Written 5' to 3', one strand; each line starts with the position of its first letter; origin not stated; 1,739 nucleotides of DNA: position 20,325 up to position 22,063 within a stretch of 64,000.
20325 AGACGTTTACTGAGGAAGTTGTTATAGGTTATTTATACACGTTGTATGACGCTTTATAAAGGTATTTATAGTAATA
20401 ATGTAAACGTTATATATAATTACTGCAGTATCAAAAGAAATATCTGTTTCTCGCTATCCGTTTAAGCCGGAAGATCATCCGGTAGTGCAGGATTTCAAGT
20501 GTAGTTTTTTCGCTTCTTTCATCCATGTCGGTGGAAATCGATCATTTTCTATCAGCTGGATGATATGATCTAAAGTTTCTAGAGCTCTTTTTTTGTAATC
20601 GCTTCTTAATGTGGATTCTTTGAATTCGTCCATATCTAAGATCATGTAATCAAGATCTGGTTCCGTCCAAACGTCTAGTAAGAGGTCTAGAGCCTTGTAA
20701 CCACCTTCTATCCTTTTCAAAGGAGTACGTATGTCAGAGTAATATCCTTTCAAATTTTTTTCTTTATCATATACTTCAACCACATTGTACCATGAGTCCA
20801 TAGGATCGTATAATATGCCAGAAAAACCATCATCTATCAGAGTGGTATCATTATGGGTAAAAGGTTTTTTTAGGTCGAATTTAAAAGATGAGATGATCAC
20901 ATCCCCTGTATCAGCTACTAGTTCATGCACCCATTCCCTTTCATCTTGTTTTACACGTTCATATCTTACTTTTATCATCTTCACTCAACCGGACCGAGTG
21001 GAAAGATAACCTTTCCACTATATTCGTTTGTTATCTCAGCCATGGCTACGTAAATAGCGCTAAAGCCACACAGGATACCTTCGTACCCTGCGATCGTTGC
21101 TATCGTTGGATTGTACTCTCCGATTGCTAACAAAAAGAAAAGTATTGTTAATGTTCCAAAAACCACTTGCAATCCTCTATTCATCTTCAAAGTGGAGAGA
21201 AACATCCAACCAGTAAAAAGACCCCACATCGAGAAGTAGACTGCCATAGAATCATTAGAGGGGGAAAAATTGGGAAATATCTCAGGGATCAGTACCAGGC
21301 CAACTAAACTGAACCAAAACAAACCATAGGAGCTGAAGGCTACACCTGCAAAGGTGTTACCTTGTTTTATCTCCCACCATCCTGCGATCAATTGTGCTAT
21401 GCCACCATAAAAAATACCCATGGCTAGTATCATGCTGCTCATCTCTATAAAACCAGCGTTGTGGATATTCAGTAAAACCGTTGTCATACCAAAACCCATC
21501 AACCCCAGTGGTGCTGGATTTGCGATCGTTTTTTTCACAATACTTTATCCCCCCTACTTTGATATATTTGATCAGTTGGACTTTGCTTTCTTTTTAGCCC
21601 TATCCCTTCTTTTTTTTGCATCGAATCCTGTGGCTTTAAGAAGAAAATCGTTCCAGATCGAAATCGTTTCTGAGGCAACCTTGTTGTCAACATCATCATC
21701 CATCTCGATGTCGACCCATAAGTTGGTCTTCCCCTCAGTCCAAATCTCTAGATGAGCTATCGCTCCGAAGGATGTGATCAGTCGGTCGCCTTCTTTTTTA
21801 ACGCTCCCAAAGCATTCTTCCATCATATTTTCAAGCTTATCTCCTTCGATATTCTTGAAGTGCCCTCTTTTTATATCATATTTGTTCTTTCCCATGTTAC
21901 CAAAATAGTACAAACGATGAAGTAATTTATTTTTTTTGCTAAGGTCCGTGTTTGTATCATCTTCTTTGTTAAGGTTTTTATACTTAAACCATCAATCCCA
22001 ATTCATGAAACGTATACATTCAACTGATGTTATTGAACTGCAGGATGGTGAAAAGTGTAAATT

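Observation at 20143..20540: Probable replication origin upstream of orc1/cdc6 with degenerate ORB elements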

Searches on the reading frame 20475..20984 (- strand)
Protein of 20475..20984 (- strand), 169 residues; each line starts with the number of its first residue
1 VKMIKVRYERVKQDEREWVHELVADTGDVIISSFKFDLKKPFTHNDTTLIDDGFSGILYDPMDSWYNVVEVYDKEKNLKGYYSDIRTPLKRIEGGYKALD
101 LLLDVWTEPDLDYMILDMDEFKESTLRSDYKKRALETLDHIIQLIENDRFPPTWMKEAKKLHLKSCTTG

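Call 3: search_protein_families(library=pfam, proteins=[window:20475-20984:-])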
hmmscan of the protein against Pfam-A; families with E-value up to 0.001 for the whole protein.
window:20475-20984:- (169 aa): 1 family
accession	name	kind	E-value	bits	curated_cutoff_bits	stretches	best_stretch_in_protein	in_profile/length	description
PF04167.18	DUF402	-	2.2e-15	57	23.9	1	60-121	7-68/68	Protein of unknown function (DUF402)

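Call 59: search_protein_families(library=ncbifam, proteins=[window:20475-20984:-], max_evalue=0.01)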
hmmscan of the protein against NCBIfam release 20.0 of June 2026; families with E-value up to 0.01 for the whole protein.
window:20475-20984:- (169 aa): 3 families
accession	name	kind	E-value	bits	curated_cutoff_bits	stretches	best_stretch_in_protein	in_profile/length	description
NF049996.1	NtdP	equivalog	1.4e-07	31.7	280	1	56-143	58-147/168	nucleoside tri-diphosphate phosphatase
NF010183.0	PRK13662.1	equivalog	5.6e-07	29.5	213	1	55-144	60-147/177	hypothetical protein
NF049998.1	FomD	equivalog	1.6e-06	28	320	1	22-126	49-151/207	cytidylyl-2-hydroxypropylphosphonate hydrolase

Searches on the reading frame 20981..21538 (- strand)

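Call 3: search_protein_families(library=pfam, proteins=[window:20981-21538:-])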
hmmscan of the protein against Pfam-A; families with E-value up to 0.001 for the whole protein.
window:20981-21538:- (185 aa): 1 family
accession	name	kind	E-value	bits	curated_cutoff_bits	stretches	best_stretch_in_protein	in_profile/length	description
PF01184.24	Gpr1_Fun34_YaaH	-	1e-39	136.7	25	1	2-175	14-196/207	GPR1/FUN34/yaaH family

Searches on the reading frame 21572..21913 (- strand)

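Call 3: search_protein_families(library=pfam, proteins=[window:21572-21913:-])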
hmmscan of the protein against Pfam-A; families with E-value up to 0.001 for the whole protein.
window:21572-21913:- (113 aa): 1 family
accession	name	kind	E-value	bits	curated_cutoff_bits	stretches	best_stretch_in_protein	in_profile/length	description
PF18446.7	DUF5611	-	1.3e-29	103.4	25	1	11-108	3-102/102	Domain of unknown function (DUF5611)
